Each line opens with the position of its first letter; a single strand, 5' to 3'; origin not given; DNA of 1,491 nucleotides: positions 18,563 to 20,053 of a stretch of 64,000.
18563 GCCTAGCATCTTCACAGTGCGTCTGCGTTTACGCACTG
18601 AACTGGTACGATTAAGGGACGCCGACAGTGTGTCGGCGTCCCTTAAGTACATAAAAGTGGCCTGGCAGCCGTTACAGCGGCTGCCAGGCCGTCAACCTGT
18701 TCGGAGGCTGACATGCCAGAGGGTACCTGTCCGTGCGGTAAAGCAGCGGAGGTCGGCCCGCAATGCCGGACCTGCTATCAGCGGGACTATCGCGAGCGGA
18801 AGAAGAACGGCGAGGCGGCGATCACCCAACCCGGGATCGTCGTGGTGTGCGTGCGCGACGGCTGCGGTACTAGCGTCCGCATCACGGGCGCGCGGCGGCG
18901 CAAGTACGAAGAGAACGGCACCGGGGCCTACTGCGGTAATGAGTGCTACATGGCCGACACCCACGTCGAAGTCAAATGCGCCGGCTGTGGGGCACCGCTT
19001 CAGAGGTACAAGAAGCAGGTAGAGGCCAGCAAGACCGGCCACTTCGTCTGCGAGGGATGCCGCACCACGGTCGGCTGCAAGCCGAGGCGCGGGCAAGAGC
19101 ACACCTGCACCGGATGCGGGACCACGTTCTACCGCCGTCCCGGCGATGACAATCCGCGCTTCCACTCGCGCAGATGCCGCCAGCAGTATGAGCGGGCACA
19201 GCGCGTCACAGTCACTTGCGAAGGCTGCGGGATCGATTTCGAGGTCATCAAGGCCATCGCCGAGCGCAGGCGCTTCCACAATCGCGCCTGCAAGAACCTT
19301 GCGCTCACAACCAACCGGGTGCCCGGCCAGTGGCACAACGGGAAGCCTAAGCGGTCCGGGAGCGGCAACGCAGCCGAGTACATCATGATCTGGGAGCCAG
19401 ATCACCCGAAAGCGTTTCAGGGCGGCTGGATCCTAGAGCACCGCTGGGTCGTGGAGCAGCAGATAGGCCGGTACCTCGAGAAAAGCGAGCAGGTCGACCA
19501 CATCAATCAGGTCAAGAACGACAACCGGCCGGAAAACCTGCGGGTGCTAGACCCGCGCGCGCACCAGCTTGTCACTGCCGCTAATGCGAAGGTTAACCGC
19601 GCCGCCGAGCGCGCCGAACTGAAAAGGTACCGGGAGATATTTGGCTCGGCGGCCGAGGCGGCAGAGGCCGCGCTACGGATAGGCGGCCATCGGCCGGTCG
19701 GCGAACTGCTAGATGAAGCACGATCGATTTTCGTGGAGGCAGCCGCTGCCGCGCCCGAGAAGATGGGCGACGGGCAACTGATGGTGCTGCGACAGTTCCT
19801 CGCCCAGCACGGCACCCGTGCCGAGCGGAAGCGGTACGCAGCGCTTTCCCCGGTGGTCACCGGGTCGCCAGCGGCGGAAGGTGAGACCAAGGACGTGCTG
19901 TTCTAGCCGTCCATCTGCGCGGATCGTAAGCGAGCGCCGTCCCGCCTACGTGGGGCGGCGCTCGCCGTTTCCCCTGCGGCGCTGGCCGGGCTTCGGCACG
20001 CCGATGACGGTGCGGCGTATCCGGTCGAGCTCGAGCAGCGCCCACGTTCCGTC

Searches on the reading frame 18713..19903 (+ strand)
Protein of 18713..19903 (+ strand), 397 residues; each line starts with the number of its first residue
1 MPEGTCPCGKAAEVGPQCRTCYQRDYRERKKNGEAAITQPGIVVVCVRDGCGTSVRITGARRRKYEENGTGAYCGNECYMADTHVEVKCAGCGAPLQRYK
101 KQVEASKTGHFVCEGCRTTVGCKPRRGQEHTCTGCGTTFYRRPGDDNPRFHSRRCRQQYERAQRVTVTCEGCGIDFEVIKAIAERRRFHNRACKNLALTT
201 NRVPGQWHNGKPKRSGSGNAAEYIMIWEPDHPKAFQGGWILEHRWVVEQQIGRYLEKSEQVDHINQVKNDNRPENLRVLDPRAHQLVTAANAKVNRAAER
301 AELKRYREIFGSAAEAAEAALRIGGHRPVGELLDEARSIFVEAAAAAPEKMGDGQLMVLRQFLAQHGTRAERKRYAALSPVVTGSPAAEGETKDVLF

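Call 13: search_protein_families(library=phrogs, proteins=[window:18713-19903:+], max_evalue=0.001)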
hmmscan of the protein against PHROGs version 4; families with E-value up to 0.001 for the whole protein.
window:18713-19903:+ (397 aa): 16 families
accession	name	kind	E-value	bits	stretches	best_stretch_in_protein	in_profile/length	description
phrog_1271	-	DNA, RNA and nucleotide metabolism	1.6e-20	74.8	1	110-314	155-336/361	HNH endonuclease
phrog_10730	-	DNA, RNA and nucleotide metabolism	2.1e-20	74.4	1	167-296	18-149/234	HNH endonuclease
phrog_20891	-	DNA, RNA and nucleotide metabolism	1.3e-18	68.4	1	112-278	28-192/219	HNH endonuclease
phrog_14913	-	DNA, RNA and nucleotide metabolism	7.3e-13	49.8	1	236-293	36-93/149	HNH endonuclease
phrog_15471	-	DNA, RNA and nucleotide metabolism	3.7e-11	44.2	1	222-287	17-79/183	HNH endonuclease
phrog_7545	-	DNA, RNA and nucleotide metabolism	3.5e-10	41.3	1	195-286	56-131/160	HNH endonuclease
phrog_99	-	DNA, RNA and nucleotide metabolism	9.6e-09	36.4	1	216-285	143-202/383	HNH endonuclease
phrog_21964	-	DNA, RNA and nucleotide metabolism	1.5e-07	32.3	1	222-287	149-211/244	HNH endonuclease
phrog_19902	-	DNA, RNA and nucleotide metabolism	1.3e-06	29.4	1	163-284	8-131/221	HNH endonuclease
phrog_959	-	DNA, RNA and nucleotide metabolism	2.5e-05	25.1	1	243-292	61-110/138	HNH endonuclease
phrog_333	-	DNA, RNA and nucleotide metabolism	8.8e-05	23.7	1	253-307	42-98/138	HNH endonuclease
phrog_4578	-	DNA, RNA and nucleotide metabolism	9e-05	23.4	1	254-282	25-53/130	HNH endonuclease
phrog_25114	-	unknown function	9.6e-05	23.3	1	241-281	77-124/156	-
phrog_10822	-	DNA, RNA and nucleotide metabolism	0.00017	22.4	1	260-305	120-166/245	HNH endonuclease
phrog_59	-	DNA, RNA and nucleotide metabolism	0.00023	21.7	1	243-280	192-227/423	HNH endonuclease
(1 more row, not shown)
